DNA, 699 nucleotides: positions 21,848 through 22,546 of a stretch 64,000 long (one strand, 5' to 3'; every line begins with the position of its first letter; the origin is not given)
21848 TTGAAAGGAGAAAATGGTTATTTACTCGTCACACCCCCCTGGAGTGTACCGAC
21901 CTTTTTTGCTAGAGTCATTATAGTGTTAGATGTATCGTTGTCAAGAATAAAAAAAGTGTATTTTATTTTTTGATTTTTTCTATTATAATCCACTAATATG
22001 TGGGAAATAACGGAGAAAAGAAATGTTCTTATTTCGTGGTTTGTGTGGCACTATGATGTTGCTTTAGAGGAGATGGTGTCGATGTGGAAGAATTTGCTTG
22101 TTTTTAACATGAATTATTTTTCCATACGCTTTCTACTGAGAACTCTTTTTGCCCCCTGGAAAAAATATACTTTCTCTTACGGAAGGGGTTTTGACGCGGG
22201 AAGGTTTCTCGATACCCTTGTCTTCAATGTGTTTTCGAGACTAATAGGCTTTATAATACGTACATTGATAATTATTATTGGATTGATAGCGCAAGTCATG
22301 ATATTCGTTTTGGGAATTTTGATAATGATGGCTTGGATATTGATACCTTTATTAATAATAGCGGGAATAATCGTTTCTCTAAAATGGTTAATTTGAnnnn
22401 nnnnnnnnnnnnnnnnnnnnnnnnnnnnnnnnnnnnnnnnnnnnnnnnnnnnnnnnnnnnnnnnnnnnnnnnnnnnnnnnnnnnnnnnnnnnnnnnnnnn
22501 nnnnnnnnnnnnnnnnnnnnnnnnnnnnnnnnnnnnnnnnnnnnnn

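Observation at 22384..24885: Membrane-anchored Clp/Hsp100 ATPase with a degenerate first nucleotide-binding domain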

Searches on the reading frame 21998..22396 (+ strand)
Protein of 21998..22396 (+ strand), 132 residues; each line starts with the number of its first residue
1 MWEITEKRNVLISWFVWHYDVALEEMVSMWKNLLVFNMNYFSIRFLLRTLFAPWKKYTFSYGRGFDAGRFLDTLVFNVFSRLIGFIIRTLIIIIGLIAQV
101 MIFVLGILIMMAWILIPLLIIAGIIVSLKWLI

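Call 3: search_protein_families(library=pfam, proteins=[window:21998-22396:+], max_evalue=0.01)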
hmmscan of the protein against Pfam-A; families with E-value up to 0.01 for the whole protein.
window:21998-22396:+ (132 aa): 0 families

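Call 4: search_protein_families(library=ncbifam, proteins=[window:21998-22396:+], max_evalue=0.01)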
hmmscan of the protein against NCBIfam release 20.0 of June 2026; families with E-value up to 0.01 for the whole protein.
window:21998-22396:+ (132 aa): 0 families

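Call 41: find_homologous_proteins(query=window:21998-22393:+, max_evalue=0.001)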
Query window:21998-22393:+ (132 aa): 24 proteins with E <= 0.001 among 48 candidates.
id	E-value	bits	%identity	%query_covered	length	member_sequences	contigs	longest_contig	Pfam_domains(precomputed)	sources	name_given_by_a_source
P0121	1.8e-55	205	100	79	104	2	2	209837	-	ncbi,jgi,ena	-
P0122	5.5e-42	161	56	86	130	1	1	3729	-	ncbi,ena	-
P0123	8.8e-26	109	47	78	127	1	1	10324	-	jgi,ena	-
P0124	1.2e-21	95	40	95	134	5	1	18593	-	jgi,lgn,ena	-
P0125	1.6e-15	76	43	77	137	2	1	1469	-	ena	-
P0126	6.2e-14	70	35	86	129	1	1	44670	-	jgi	jgi:hypothetical protein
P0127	1.9e-10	59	47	45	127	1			-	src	-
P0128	1.9e-10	59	40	86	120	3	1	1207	-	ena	-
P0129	2.3e-10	59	44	68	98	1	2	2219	-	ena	-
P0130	4.2e-9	55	33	84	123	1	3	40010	-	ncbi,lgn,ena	-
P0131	7.4e-9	54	35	83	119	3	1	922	-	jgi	jgi:hypothetical protein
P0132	9.6e-9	54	34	77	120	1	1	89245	-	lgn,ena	-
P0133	1.8e-7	50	40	61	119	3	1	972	-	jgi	jgi:hypothetical protein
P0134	2.0e-7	49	37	87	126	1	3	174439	-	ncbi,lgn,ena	-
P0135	1.2e-6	47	34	86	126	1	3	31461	-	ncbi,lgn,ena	-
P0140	2.8e-5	42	32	81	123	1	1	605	-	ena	-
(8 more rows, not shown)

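Call 44: find_encoding_contigs(protein=P0134, flank=5000, max_places=1)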
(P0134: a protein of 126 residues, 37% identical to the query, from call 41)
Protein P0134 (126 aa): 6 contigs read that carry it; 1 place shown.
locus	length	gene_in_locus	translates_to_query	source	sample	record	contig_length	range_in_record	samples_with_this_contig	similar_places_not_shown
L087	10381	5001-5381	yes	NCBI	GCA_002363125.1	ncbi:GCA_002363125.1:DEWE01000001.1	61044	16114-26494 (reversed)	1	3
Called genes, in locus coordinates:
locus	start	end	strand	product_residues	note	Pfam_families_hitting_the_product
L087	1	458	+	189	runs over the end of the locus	PF00571:CBS (faint)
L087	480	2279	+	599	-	PF01336:tRNA_anti-codon, PF00152:tRNA-synt_2, PF02938:GAD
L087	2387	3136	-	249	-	PF05148:Methyltransf_8 (weak), PF00891:Methyltransf_2 (weak), PF13489:Methyltransf_23, PF01209:Ubie_methyltran, PF08241:Methyltransf_11, PF08242:Methyltransf_12, PF13649:Methyltransf_25, PF13847:Methyltransf_31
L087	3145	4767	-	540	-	PF00437:T2SSE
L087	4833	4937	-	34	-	-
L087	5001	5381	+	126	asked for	-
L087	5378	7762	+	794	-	PF00158:Sigma54_activat (faint), PF13191:AAA_16 (faint), PF20030:bpMoxR (faint), PF17871:AAA_lid_9 (weak), PF00004:AAA, PF07724:AAA_2, PF07728:AAA_5, PF10431:ClpB_D2-small, +5 more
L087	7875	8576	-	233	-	PF20772:TACO1_YebC_N, PF01709:Transcrip_reg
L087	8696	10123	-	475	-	PF13567:DUF4131, PF03772:Competence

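Call 45: find_encoding_contigs(protein=P0132, flank=5000, max_places=1)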
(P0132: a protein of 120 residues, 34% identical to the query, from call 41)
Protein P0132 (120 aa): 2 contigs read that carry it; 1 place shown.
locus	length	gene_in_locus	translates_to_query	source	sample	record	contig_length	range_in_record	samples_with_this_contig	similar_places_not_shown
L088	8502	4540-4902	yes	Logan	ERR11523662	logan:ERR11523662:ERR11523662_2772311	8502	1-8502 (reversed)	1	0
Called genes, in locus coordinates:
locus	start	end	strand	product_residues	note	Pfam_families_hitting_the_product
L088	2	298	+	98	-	?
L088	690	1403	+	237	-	PF00498:FHA (weak)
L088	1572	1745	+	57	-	-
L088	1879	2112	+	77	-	-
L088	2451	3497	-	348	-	-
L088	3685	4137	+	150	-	PF00293:NUDIX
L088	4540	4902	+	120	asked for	-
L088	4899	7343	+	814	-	PF00158:Sigma54_activat (faint), PF01078:Mg_chelatase (faint), PF13401:AAA_22 (weak), PF17871:AAA_lid_9, PF07724:AAA_2, PF00004:AAA, PF07728:AAA_5, PF10431:ClpB_D2-small, +7 more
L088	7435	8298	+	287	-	PF00483:NTP_transferase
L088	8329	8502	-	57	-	?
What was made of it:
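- Saccharibacteria-type loci L087 and L088 have other neighbours (calls 44, 45).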

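Call 47: search_protein_representatives(alignment_id=A5)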
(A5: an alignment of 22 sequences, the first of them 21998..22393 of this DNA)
Query: 22 sequences, 125 profile positions. Proteins with E-value up to 0.001 (for the whole library): 1552; up to 1e-10: 1224; up to 1e-30: 12. The best 150 are listed.
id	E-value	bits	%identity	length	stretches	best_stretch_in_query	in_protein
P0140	6.7e-36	138.9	-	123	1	1-122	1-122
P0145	2.8e-34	133.7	-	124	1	1-122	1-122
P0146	6.2e-34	132.6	-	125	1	1-122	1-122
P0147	7.4e-34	132.3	-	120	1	1-121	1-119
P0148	2.6e-32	127.3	-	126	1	1-123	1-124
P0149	1.3e-31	125.1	-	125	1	1-123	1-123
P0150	1.7e-31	124.7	-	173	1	2-123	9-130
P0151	2.0e-31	124.5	-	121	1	1-121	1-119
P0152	2.1e-31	124.4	-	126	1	1-122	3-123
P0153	2.4e-31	124.2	-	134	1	2-124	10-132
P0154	3.4e-31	123.7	-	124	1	2-122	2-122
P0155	5.8e-31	123.0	-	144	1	2-123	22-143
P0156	1.4e-30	121.8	-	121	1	1-121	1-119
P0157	1.5e-30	121.7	-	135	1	1-120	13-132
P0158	1.7e-30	121.4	-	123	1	1-121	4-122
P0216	5.7e-28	113.3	-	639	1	4-124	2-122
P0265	1.0e-26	109.3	-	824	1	1-121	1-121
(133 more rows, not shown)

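Call 51: find_encoding_contigs(protein=P0265, flank=4000, max_places=3)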
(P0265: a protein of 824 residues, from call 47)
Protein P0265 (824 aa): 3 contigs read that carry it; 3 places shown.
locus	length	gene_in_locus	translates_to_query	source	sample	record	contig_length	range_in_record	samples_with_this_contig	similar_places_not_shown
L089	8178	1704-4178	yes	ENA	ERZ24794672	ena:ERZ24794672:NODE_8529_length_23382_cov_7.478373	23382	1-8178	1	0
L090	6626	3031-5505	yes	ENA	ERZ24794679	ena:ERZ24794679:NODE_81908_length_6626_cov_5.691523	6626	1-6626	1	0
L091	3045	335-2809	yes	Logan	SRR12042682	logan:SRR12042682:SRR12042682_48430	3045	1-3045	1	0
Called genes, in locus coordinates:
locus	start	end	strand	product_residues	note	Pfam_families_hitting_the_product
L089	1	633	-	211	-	?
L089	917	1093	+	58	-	-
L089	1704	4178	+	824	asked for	PF13401:AAA_22 (faint), PF17871:AAA_lid_9 (weak), PF00158:Sigma54_activat (weak), PF00004:AAA, PF07724:AAA_2, PF07728:AAA_5, PF10431:ClpB_D2-small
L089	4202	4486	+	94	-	PF02001:DUF134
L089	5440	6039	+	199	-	PF00133:tRNA-synt_1, PF01406:tRNA-synt_1e (weak), PF09334:tRNA-synt_1g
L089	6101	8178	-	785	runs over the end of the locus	PF13860:FlgD_ig (weak)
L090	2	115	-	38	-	?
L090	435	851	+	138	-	-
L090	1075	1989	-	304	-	PF06790:UPF0259 (weak)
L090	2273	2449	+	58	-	-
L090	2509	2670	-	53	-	-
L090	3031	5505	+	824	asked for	PF13401:AAA_22 (faint), PF17871:AAA_lid_9 (weak), PF00158:Sigma54_activat (weak), PF00004:AAA, PF07724:AAA_2, PF07728:AAA_5, PF10431:ClpB_D2-small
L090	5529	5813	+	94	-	PF02001:DUF134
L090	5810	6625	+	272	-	?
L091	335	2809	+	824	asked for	PF13401:AAA_22 (faint), PF17871:AAA_lid_9 (weak), PF00158:Sigma54_activat (weak), PF00004:AAA, PF07724:AAA_2, PF07728:AAA_5, PF10431:ClpB_D2-small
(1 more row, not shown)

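Call 52: list_cluster_members(proteins=[L087:5378-7759:+, L088:4899-7340:+, P0265, P0216, P0001, P0134])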
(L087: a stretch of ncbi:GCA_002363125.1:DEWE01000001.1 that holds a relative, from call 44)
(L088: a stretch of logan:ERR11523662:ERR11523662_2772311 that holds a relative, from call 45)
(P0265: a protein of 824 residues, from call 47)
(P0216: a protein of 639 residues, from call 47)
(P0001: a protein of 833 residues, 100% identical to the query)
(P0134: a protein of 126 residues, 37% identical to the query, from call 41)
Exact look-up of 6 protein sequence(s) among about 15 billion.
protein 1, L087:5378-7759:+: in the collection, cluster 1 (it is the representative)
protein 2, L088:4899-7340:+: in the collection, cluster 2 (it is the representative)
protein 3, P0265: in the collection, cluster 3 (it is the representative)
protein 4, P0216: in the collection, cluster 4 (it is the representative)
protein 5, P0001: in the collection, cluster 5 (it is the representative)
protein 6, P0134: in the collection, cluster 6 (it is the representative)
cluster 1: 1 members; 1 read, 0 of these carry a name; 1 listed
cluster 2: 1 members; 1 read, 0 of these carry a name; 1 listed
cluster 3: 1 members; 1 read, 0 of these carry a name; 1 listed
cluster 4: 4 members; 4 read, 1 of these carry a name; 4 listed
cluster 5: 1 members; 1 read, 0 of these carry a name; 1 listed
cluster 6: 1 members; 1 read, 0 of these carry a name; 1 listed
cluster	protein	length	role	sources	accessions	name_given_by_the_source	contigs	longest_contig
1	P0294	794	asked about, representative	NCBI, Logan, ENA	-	-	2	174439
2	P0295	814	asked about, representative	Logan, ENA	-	-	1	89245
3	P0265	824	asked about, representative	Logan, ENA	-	-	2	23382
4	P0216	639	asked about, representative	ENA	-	-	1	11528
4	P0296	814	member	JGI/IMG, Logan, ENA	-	ATP-dependent Clp protease ATP-binding subunit ClpC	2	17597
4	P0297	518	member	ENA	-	-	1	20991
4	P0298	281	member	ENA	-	-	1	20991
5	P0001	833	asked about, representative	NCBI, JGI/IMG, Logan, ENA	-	-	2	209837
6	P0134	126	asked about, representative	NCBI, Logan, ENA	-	-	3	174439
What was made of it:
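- Tried and rejected: The cluster look-up returned no organism names (call 52).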

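Call 54: predict_structure(alignment_id=A5)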
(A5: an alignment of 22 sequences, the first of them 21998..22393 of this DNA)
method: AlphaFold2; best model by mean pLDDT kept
length: 132 residues; sequences in the alignment: 22
mean_pLDDT: 93.3   pTM: 0.70
mean pLDDT of the five models: 93.3, 92.7, 92.1, 91.0, 90.4
residues with pLDDT >= 90: 114; 70-90: 16; 50-70: 2; < 50: 0
segments of 3 or more residues with pLDDT < 50: none
pLDDT, mean of each block of 10 residues (from residue 1): 79 93 96 97 96 91 88 95 97 98 97 94 93 89
secondary structure, 60 per line:
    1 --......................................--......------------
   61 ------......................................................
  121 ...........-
elements in order: H3-40 H43-48 H67-131
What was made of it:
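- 21998..22396 (+): Gene for a 132-aa membrane protein of an unannotated family, the partner of the ATPase. The model is a cytoplasmic long helical hairpin (aa 3-40 and 67-~100) with the most conserved motif at its tip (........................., aa 41-66), followed by a 41-aa hydrophobic C-terminal stretch (aa 89-129). Call 54 gives an AF2 model with pLDDT 93.3.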

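Call 60: fold_search(model_id=the predicted structure, library=pdb)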
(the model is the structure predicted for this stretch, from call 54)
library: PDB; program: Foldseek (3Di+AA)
matches with E <= 10: 25; with E <= 0.001: 0
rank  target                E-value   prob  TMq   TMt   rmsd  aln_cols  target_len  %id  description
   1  3rma_C                3.6e+00  0.13  0.27  0.06  13.4        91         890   12  Crystal Structure of a replicative DNA polymerase bound to DNA containing Thymine Glycol (released 2011-08-10)
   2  5c21_B                4.8e+00  0.20  0.45  0.27   6.1       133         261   10  Crystal structure of native HlyD from E. coli (released 2016-02-17)
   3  1ih7                  4.8e+00  0.10  0.24  0.06  13.9        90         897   12  High-Resolution Structure of Apo RB69 DNA Polymerase (released 2001-06-13)
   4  9ux7_A                5.1e+00  0.07  0.25  0.09  11.7       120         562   15  CryoEM Structure of LmuAB-DNA complex (released 2026-03-25)
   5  4rqf_A                5.1e+00  0.06  0.22  0.08  12.8        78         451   12  human Seryl-tRNA synthetase dimer complexed with one molecule of tRNAsec (released 2015-11-04)
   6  7q21_A                5.4e+00  0.08  0.24  0.11   7.8        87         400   16  III2-IV2 respiratory supercomplex from Corynebacterium glutamicum (released 2022-02-02)
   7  2dtu_D                5.7e+00  0.09  0.25  0.06  13.9        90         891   12  Crystal structure of the beta hairpin loop deletion variant of RB69 gp43 in complex with DNA containing an abasic site (released 2006-12-05)
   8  3l8b_A                6.1e+00  0.09  0.27  0.06  13.5        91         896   12  Crystal structure of a replicative DNA polymerase bound to the oxidized guanine lesion guanidinohydantoin (released 2010-03-09)
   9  2dy4_A                6.1e+00  0.08  0.23  0.06  14.0        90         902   12  Crystal structure of RB69 GP43 in complex with DNA containing Thymine Glycol (released 2007-01-09)
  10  9gy6_A                6.5e+00  0.15  0.32  0.13   6.2        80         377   14  Mycobacterial cytochrome bc1:aa3 with inhibitor (released 2025-04-09)
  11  7nhk_0                6.5e+00  0.07  0.25  0.08   9.9       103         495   14  LsaA, an antibiotic resistance ABCF, in complex with 70S ribosome from Enterococcus faecalis (released 2021-05-05)
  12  2dtu_C                6.8e+00  0.08  0.27  0.06  13.4        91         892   12  Crystal structure of the beta hairpin loop deletion variant of RB69 gp43 in complex with DNA containing an abasic site (released 2006-12-05)
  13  8i7o_F7               6.8e+00  0.06  0.27  0.15  11.2       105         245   12  In situ structure of axonemal doublet microtubules in mouse sperm with 16-nm repeat (released 2023-10-11)
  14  3ajw                  6.8e+00  0.04  0.24  0.24  11.5       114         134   13  Structure of FliJ, a soluble component of flagellar type III export apparatus (released 2011-02-02)
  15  5c22_C                7.7e+00  0.14  0.47  0.28   6.1       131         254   11  Crystal structure of Zn-bound HlyD from E. coli (released 2016-02-17)
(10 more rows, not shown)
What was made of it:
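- Tried and rejected: The best match was the HlyD helical hairpin (E about 5, TMq 0.45) (call 60).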

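Call 64: find_homologous_proteins(query=P0294, max_evalue=1e-50)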
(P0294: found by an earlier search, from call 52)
Query P0294 (794 aa): 1067 proteins with E <= 1e-50 among 8000 candidates; the best 120 are listed.
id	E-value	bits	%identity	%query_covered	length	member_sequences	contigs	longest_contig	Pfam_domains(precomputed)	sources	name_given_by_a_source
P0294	0.0e+0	1744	100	100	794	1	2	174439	PF13173.13,PF20030.6,PF13555.13,PF00004.36,PF13401.13,PF17871.8,PF07728.21,PF13191.13,PF00158.33,PF07724.21,PF00005.34,PF01078.28,PF10431.16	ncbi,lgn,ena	-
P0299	0.0e+0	1507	87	100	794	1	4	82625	PF13173.13,PF07724.21,PF00005.34,PF00004.36,PF13401.13,PF17871.8,PF01637.25,PF07728.21,PF01078.28,PF10431.16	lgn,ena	-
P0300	0.0e+0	1482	85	100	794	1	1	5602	PF13173.13,PF20030.6,PF07724.21,PF00005.34,PF00004.36,PF13401.13,PF17871.8,PF07728.21,PF10431.16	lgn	-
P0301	0.0e+0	1456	82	100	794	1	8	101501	PF13173.13,PF20030.6,PF00158.33,PF07724.21,PF00005.34,PF13555.13,PF00004.36,PF13401.13,PF17871.8,PF07728.21,PF10431.16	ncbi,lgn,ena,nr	ncbi:ATP-dependent Clp protease ATP-binding subunit [Candidatus Saccharibacteria bacterium]|nr:ATP-d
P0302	0.0e+0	1455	82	100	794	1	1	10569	PF13173.13,PF20030.6,PF00158.33,PF07724.21,PF00005.34,PF13555.13,PF00004.36,PF13401.13,PF17871.8,PF07728.21,PF10431.16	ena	-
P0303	0.0e+0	1453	82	100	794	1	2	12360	PF13173.13,PF20030.6,PF00158.33,PF07724.21,PF00005.34,PF13555.13,PF00004.36,PF13401.13,PF17871.8,PF07728.21,PF10431.16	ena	-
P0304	0.0e+0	1452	82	100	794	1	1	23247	PF13173.13,PF20030.6,PF00158.33,PF07724.21,PF00005.34,PF13555.13,PF00004.36,PF13401.13,PF17871.8,PF07728.21,PF10431.16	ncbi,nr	ncbi:MAG: ATP-dependent Clp protease ATP-binding subunit [Candidatus Saccharibacteria bacterium]|nr:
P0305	0.0e+0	1452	82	100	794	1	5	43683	PF13173.13,PF20030.6,PF00158.33,PF07724.21,PF00005.34,PF13555.13,PF00004.36,PF13401.13,PF17871.8,PF07728.21,PF10431.16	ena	-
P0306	0.0e+0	1449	82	100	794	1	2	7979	PF13173.13,PF20030.6,PF13555.13,PF00004.36,PF13401.13,PF17871.8,PF07728.21,PF00158.33,PF07724.21,PF00005.34,PF01078.28,PF10431.16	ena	-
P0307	0.0e+0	1447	82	100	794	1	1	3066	PF13173.13,PF20030.6,PF00158.33,PF07724.21,PF00005.34,PF13555.13,PF00004.36,PF13401.13,PF17871.8,PF07728.21,PF10431.16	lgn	-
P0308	0.0e+0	1447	82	100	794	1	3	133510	PF13173.13,PF20030.6,PF00158.33,PF07724.21,PF00005.34,PF13555.13,PF00004.36,PF13401.13,PF17871.8,PF07728.21,PF10431.16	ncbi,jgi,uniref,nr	ncbi:AAA family ATPase [Candidatus Nanosyncoccus alces]|uniref:ATP-dependent Clp protease ATP-bindin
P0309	0.0e+0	1447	82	100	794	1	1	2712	PF13173.13,PF20030.6,PF00158.33,PF07724.21,PF00005.34,PF13555.13,PF00004.36,PF13401.13,PF17871.8,PF07728.21,PF10431.16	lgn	-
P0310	0.0e+0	1446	82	100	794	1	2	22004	PF13173.13,PF20030.6,PF00158.33,PF07724.21,PF00005.34,PF13555.13,PF00004.36,PF13401.13,PF17871.8,PF07728.21,PF10431.16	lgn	-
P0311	0.0e+0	1446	82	100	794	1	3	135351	PF13173.13,PF20030.6,PF00158.33,PF07724.21,PF00005.34,PF13555.13,PF00004.36,PF13401.13,PF17871.8,PF07728.21,PF10431.16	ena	-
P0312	0.0e+0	1445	82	100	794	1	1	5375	PF13173.13,PF20030.6,PF00158.33,PF07724.21,PF00005.34,PF00004.36,PF13401.13,PF17871.8,PF07728.21,PF10431.16,PF13191.13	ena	-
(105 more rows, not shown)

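Call 79: search_protein_families(library=padloc, proteins=[window:21998-22393:+], max_evalue=0.001)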
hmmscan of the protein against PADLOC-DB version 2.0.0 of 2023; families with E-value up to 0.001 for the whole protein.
window:21998-22393:+ (132 aa): 0 families
